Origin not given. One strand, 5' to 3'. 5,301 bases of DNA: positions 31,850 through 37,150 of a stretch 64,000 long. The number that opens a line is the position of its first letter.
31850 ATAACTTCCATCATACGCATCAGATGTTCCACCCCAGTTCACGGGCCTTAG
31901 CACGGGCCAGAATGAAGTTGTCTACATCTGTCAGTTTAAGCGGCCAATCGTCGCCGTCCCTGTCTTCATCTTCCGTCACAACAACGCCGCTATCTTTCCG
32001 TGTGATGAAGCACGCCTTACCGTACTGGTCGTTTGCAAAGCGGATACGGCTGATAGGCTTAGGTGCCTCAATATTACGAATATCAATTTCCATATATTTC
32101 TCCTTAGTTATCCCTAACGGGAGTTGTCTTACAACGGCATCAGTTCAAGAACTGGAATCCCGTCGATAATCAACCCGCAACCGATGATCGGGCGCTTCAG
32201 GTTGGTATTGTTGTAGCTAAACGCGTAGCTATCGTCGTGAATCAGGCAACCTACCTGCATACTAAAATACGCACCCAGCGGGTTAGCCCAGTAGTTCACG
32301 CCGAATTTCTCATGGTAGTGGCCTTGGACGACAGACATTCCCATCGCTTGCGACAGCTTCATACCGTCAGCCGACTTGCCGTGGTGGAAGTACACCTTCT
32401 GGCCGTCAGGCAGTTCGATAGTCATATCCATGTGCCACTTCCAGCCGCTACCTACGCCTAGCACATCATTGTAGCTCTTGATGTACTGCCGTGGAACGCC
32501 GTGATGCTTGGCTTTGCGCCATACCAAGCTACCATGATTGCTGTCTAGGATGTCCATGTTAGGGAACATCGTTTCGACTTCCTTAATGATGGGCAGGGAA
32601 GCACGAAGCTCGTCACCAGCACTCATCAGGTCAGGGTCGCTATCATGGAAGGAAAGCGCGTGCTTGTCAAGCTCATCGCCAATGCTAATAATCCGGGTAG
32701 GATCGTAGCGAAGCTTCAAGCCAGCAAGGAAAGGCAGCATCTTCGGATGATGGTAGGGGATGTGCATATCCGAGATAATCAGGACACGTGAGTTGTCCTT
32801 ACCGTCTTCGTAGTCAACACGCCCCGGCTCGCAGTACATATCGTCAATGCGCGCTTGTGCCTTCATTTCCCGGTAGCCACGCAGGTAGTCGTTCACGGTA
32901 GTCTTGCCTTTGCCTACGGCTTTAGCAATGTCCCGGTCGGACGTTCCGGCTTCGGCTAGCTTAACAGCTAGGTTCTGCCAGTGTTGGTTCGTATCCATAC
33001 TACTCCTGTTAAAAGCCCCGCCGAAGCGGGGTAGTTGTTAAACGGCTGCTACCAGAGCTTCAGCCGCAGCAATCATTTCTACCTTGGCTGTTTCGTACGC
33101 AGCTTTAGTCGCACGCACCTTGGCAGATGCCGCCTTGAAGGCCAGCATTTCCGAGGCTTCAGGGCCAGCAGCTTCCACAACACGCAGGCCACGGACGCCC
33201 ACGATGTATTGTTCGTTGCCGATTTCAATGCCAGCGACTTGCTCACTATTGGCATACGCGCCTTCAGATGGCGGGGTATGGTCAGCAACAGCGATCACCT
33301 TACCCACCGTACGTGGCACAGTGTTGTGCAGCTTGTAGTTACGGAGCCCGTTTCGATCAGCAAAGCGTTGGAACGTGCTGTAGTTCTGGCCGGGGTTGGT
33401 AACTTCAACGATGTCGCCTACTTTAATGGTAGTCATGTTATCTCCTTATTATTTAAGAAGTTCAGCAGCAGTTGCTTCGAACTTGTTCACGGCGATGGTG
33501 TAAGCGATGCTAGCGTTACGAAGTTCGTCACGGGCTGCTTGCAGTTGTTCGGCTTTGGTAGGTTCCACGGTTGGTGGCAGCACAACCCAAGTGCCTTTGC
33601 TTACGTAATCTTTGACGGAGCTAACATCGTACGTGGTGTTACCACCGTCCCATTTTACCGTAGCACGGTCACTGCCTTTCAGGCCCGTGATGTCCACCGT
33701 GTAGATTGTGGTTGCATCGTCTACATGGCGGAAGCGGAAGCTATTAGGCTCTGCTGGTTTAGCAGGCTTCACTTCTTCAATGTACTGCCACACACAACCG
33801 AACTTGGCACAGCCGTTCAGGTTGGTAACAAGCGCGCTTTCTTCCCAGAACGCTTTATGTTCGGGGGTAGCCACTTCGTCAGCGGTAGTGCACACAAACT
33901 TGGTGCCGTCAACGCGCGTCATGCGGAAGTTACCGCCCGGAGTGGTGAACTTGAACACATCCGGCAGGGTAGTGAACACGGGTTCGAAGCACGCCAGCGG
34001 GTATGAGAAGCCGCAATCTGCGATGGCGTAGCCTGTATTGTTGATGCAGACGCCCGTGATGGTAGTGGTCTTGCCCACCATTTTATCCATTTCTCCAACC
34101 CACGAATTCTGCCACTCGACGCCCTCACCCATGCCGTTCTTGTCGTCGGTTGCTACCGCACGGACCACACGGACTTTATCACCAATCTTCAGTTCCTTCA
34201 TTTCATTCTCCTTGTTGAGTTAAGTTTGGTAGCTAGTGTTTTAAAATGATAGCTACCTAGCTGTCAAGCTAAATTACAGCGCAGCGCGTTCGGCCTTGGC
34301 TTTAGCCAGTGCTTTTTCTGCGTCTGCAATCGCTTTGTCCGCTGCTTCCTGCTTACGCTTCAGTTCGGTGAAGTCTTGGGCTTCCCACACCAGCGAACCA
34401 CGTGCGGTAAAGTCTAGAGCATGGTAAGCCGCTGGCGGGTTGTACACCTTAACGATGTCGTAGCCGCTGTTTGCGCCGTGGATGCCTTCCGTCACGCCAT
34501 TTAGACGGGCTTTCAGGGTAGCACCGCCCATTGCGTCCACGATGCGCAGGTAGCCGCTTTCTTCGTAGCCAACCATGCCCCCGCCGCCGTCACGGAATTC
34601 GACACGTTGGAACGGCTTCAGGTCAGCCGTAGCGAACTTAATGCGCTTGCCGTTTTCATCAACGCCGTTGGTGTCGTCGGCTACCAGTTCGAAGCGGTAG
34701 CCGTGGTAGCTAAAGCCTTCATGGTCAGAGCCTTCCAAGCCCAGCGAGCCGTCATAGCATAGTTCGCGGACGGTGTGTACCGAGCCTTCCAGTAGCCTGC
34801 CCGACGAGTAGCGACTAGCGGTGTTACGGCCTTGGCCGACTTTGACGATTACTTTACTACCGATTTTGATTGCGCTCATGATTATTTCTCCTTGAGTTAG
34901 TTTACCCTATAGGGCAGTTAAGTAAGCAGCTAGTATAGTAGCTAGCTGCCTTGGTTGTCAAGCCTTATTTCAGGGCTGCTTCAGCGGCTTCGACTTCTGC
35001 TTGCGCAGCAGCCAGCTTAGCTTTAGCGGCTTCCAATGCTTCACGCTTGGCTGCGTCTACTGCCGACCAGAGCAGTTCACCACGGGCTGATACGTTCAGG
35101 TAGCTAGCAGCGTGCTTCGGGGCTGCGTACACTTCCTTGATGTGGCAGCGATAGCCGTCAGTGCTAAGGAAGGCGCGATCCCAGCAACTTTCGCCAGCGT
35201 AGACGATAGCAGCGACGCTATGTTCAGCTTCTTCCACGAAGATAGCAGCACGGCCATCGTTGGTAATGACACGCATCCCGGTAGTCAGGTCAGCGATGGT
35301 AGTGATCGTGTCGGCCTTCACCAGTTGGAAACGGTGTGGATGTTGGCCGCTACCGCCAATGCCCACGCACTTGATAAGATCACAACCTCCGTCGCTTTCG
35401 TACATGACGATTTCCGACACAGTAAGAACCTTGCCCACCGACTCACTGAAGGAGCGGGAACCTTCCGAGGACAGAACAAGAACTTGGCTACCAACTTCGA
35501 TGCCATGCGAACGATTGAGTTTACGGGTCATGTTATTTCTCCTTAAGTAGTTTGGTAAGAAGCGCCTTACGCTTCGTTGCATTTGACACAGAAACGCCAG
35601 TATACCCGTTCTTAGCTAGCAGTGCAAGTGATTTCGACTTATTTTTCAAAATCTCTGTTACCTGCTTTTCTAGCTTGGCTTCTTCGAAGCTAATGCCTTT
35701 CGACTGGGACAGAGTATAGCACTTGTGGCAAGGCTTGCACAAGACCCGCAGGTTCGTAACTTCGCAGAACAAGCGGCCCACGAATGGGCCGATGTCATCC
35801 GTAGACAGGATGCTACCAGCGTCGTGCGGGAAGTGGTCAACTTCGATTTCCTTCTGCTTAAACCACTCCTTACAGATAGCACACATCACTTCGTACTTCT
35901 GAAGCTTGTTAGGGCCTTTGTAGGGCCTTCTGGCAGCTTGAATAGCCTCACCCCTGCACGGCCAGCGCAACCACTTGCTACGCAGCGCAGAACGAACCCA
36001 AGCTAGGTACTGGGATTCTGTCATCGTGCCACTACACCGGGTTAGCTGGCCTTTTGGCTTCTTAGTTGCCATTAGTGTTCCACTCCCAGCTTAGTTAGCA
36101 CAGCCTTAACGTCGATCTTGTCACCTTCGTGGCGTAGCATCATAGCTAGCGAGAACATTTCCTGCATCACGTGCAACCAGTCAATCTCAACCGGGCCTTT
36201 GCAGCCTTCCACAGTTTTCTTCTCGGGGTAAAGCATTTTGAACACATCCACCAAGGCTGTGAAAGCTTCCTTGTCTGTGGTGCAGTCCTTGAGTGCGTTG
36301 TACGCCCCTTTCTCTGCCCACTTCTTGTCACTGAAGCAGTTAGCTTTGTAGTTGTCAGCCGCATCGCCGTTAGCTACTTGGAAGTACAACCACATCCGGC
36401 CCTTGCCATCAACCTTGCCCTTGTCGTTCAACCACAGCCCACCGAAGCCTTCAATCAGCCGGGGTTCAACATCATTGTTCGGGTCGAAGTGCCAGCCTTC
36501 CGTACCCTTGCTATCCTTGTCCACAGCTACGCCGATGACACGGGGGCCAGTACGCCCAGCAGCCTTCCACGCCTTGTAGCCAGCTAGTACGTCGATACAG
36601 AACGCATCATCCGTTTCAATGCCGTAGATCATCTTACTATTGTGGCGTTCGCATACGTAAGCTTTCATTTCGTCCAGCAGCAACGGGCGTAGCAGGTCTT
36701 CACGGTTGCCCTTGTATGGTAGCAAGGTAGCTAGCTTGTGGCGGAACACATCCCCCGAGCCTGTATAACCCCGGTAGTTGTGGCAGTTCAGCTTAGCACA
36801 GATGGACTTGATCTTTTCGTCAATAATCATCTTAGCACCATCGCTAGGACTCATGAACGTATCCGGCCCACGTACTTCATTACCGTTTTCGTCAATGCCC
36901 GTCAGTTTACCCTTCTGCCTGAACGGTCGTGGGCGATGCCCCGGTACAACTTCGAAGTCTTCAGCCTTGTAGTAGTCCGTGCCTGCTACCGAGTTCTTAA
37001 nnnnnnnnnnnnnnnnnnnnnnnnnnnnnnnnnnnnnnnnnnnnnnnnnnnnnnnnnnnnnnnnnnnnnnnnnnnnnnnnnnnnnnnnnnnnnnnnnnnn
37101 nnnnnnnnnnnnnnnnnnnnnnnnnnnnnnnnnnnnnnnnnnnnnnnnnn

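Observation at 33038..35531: Six-member paralogous protein family, four tandem copies here, each with its own sigma70 promoter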

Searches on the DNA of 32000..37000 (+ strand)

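Call 5: search_dna_similar(query=window:32000-37000:+, collection=phages, mode=near, max_rows=30)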
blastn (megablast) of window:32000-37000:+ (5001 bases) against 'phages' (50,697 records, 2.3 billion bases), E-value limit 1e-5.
No match.

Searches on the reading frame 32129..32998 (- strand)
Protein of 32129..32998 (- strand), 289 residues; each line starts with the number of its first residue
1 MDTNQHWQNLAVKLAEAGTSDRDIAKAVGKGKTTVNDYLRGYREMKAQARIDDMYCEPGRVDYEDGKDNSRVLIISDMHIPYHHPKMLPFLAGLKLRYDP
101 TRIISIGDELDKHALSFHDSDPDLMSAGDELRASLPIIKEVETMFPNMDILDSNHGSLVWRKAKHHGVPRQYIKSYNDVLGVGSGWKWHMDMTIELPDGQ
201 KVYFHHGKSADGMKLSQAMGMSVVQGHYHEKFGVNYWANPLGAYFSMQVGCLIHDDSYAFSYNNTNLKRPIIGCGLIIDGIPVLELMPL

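Call 11: search_protein_families(library=pfam, proteins=[window:32129-32998:-], max_evalue=0.01)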
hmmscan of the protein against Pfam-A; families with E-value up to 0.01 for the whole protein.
window:32129-32998:- (289 aa): 3 families
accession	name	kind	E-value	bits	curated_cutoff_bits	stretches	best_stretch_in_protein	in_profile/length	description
PF13384.12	HTH_23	-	0.00044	20.4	24.6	1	11-44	10-43/50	Homeodomain-like domain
PF01381.28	HTH_3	-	0.0011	19.4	23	1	15-44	6-35/55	Helix-turn-helix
PF02796.21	HTH_7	-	0.003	18.1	23.8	1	4-35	7-38/45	Helix-turn-helix domain of resolvase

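Call 33: find_related_loci(query=window:32129-32998:-, collection=viral_contigs, flank=8000)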
Query window:32129-32998:- (289 aa) in viral_contigs; peptide patterns used: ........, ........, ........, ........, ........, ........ (x = any residue, [..] = any of these).
29 stretches matched a pattern; 19 encode a relative of the query (tblastn E <= 1e-3); 18 distinct loci.
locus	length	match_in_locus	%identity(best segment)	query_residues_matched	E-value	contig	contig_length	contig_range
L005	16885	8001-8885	81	1-289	1e-167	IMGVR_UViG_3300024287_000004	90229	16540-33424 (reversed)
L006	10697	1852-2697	64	1-289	9e-124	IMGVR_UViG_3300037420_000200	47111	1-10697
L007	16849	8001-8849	64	4-289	7e-122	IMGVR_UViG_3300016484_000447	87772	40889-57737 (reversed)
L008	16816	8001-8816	60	7-289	1e-115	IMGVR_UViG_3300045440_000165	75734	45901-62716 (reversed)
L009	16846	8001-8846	60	7-289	1e-112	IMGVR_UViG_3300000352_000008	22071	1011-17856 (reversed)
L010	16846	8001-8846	57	3-285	3e-110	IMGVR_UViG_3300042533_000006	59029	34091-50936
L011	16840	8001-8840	55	3-285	3e-110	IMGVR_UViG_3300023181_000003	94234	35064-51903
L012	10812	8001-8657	66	69-289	4e-93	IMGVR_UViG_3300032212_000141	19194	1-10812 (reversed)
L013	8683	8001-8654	56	69-289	1e-86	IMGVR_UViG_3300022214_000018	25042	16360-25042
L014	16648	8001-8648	60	66-281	4e-85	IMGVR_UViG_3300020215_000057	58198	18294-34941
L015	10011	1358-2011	56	69-289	6e-84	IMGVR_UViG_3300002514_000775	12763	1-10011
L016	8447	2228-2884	56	71-289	2e-82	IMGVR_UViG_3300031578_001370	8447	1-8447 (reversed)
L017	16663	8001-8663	56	69-289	8e-80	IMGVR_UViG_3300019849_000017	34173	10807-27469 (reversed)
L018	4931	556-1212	53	71-289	1e-77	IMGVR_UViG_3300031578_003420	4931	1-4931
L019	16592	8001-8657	53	71-289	4e-76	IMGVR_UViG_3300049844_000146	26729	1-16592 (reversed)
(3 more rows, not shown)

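Call 56: search_protein_families(library=ncbifam, proteins=[window:32129-32998:-], max_evalue=0.1)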
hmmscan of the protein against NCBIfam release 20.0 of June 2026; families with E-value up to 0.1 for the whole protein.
window:32129-32998:- (289 aa): 1 family
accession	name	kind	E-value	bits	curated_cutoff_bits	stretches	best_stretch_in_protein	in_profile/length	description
NF033545.0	transpos_IS630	equivalog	0.023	14.2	100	1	11-49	4-43/299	IS630 family transposase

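Call 61: search_dna_similar(query=window:32129-32998:-, collection=phages, mode=protein, max_rows=15, max_evalue=0.00001)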
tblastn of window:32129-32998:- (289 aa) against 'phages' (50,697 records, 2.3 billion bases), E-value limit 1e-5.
Records with a match: 643; places in all: 644; records where one place covers at least 80% of the query: 282.
Best place of each record, by identity: 60-80% 3; <60% 640.
By first word of the organism name: Klebsiella 269; Escherichia 75; Pectobacterium 59; Pseudomonas 48; Aeromonas 37; Vibrio 23; Proteus 22; Salmonella 20; Vectrevirus 18; Yersinia 8; and 25 more.
By host as written in the record: Klebsiella pneumoniae 153; - 66; Pectobacterium atrosepticum DSM18077 33; Escherichia coli 30; Aeromonas hydrophila 13; Pseudomonas syringae pv. avii 11; Escherichia coli O18ac:K1:H7 ColV+ 8; Klebsiella pneumoniae OMCS-22-1557 6; and 190 more.
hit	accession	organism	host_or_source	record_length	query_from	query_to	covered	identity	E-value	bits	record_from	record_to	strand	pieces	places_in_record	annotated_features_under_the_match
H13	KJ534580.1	Nitrincola phage 1M3-16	Nitrincola sp. M3-16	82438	39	289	87%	64.5%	8e-87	344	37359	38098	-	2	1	hypothetical protein (x2)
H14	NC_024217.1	Nitrincola phage 1M3-16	Nitrincola sp. M3-16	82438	39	289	87%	64.5%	8e-87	344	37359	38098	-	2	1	hypothetical protein (x2)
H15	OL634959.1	Bacteriophage Phi NF-1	sewage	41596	7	289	98%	52.3%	2e-90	299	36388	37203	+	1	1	putative phosphodiesterase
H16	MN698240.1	Pelagibacter phage HTVC026P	Candidatus Pelagibacter sp. HTCC1062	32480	72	285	74%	61.7%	4e-83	278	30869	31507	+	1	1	putative phosphodiesterase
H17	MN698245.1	Pelagibacter phage HTVC111P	Candidatus Pelagibacter sp. HTCC7211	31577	72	289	75%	56.6%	1e-76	259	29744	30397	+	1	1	putative phosphodiesterase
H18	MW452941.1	Methylophilales phage MEP301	Methylophilales bacterium FZCC2181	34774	69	289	76%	55.7%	2e-74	252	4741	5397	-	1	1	putative phosphodiesterase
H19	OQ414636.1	Pelagibacter phage EXVC032P Baldr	Candidadtus Pelagibacter sp. HTCC1062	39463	61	289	79%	50.2%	2e-71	244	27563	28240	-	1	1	putative phosphodiesterase | hypothetical protein | ribosome_binding_site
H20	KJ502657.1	Vibrio phage Vc1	Vibrio sp.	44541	1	289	100%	39.3%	4e-61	214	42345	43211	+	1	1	phosphatase 2a-like protein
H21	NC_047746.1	Vibrio phage Vc1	Vibrio sp.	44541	1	289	100%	39.3%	4e-61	214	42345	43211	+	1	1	phosphatase 2a-like protein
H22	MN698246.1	Pelagibacter phage HTVC112P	Candidatus Pelagibacter sp. HTCC7211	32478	69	289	76%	51.1%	3e-69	238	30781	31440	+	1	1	putative phosphodiesterase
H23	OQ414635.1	Pelagibacter phage EXVC031P Hodr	Candidadtus Pelagibacter sp. HTCC1062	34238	70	289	76%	50.9%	1e-67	233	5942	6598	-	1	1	hypothetical protein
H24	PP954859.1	Pseudomonas phage Alpheus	Pseudomonas taiwanensis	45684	1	289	100%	38.3%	2e-61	215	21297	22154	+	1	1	metallo-phosphoesterase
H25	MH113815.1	Pseudomonas phage Alpheus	Pseudomonas syringae pv. avii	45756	1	289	100%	38.3%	2e-61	215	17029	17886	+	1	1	hypothetical protein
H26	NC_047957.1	Pseudomonas phage Alpheus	Pseudomonas syringae pv. avii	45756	1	289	100%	38.3%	2e-61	215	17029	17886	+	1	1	hypothetical protein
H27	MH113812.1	Pseudomonas phage Njord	Pseudomonas syringae pv. avii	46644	1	289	100%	38.3%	4e-59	209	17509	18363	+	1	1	hypothetical protein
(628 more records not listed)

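Call 62: get_annotated_region(hit=H14, flank=6000)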
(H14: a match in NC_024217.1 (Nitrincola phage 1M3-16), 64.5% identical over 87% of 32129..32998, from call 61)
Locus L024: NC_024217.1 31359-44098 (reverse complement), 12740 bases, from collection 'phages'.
description: Nitrincola phage 1M3-16, complete genome.
organism: Nitrincola phage 1M3-16 (NCBI taxid 1472912)
taxonomy: Viruses; Duplodnaviria; Heunggongvirae; Uroviricota; Caudoviricetes
host: Nitrincola sp. M3-16; source: alkaline hypersaline lake water; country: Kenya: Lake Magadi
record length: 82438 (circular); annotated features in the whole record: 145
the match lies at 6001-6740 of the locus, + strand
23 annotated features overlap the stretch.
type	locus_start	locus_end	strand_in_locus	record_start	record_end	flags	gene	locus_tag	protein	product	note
CDS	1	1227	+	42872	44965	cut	-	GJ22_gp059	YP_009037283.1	DNA polymerase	orf93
CDS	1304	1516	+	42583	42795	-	-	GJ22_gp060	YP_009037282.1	hypothetical protein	orf92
CDS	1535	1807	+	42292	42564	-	-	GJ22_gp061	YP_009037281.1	hypothetical protein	orf91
CDS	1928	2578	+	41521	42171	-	-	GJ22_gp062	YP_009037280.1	hypothetical protein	orf90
CDS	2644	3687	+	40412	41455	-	-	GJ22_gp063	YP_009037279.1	exonuclease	orf89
CDS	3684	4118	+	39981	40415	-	-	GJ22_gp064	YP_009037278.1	hypothetical protein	orf88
CDS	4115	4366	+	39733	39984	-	-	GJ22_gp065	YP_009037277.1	hypothetical protein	orf87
CDS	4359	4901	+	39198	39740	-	-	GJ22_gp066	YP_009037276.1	HNH endonuclease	orf86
CDS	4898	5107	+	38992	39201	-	-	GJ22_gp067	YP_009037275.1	hypothetical protein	orf85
CDS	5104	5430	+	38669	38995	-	-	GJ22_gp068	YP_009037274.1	MazG-like pyrophosphatase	orf84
CDS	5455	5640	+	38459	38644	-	-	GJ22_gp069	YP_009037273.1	hypothetical protein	orf83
CDS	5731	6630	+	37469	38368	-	-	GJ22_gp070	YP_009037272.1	hypothetical protein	orf82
CDS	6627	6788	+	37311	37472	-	-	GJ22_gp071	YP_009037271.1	hypothetical protein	orf81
CDS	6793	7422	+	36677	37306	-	-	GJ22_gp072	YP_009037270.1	hypothetical protein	orf80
CDS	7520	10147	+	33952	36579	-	-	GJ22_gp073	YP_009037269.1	putative ribonucleoside reductase alpha chain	orf79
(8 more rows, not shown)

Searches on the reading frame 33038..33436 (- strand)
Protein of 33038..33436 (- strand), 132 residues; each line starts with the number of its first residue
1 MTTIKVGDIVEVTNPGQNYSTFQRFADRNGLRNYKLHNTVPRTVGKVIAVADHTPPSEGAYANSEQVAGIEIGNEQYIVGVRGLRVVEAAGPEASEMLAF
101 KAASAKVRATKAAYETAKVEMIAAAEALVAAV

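Call 3: search_protein_families(library=pfam, proteins=[window:33038-33436:-], max_evalue=1)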
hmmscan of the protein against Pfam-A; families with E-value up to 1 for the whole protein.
window:33038-33436:- (132 aa): 0 families

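Call 4: search_protein_families(library=phrogs, proteins=[window:33038-33436:-], max_evalue=0.1)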
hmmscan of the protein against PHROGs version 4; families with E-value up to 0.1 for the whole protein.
window:33038-33436:- (132 aa): 1 family
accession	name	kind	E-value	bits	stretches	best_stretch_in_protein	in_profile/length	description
phrog_5785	-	unknown function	0.054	14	0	1-17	3-19/80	-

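Call 56: search_protein_families(library=ncbifam, proteins=[window:33038-33436:-], max_evalue=0.1)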
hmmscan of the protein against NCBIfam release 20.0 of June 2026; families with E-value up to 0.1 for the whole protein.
window:33038-33436:- (132 aa): 0 families

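Call 60: search_dna_similar(query=window:33038-33436:-, collection=phages, mode=protein, max_rows=20, max_evalue=0.01)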
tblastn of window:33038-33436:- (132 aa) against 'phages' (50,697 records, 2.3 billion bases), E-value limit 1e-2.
No match.

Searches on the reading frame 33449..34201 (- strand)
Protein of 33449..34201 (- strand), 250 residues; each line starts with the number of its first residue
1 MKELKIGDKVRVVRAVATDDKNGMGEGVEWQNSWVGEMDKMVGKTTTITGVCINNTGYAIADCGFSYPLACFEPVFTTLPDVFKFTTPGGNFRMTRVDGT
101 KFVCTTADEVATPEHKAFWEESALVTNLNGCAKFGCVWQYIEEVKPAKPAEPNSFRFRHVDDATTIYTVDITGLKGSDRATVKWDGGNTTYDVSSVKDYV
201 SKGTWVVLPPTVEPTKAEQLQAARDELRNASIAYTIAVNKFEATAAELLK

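Call 3: search_protein_families(library=pfam, proteins=[window:33449-34201:-], max_evalue=1)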
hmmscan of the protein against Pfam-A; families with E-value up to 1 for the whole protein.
window:33449-34201:- (250 aa): 2 families
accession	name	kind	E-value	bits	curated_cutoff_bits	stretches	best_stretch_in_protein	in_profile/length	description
PF21546.3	FGGY_C_2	-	0.022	14.9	27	1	200-232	7-40/191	Carbohydrate kinase FGGY, C-terminal domain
PF18346.7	SH3_15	-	0.027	15.2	24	1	5-51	2-43/67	Mind bomb SH3 repeat domain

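Call 4: search_protein_families(library=phrogs, proteins=[window:33449-34201:-], max_evalue=0.1)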
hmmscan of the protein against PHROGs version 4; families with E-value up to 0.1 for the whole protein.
window:33449-34201:- (250 aa): 2 families
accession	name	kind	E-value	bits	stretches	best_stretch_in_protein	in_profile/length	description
phrog_7488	-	unknown function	0.011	16.9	1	4-61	3-57/144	-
phrog_5785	-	unknown function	0.016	15.7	1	1-26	3-28/80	-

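Call 29: find_homologous_proteins(query=window:33449-34201:-, max_evalue=0.01)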
Query window:33449-34201:- (250 aa): 1 proteins with E <= 0.01 among 613 candidates.
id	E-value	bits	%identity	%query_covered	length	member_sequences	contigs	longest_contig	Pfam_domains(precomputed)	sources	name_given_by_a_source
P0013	9.4e-168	574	100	100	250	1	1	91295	-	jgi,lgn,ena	jgi:hypothetical protein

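Call 56: search_protein_families(library=ncbifam, proteins=[window:33449-34201:-], max_evalue=0.1)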
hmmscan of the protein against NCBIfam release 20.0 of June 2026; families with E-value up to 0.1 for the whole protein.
window:33449-34201:- (250 aa): 0 families

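Call 59: search_dna_similar(query=window:33449-34201:-, collection=phages, mode=protein, max_rows=20, max_evalue=0.01)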
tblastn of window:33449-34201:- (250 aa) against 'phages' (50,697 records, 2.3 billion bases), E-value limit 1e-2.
No match.

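Call 89: search_solved_structures(query=window:33449-34201:-, max_evalue=1)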
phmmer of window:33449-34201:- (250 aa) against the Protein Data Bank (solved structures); distinct sequences matched with E-value up to 1: 0.
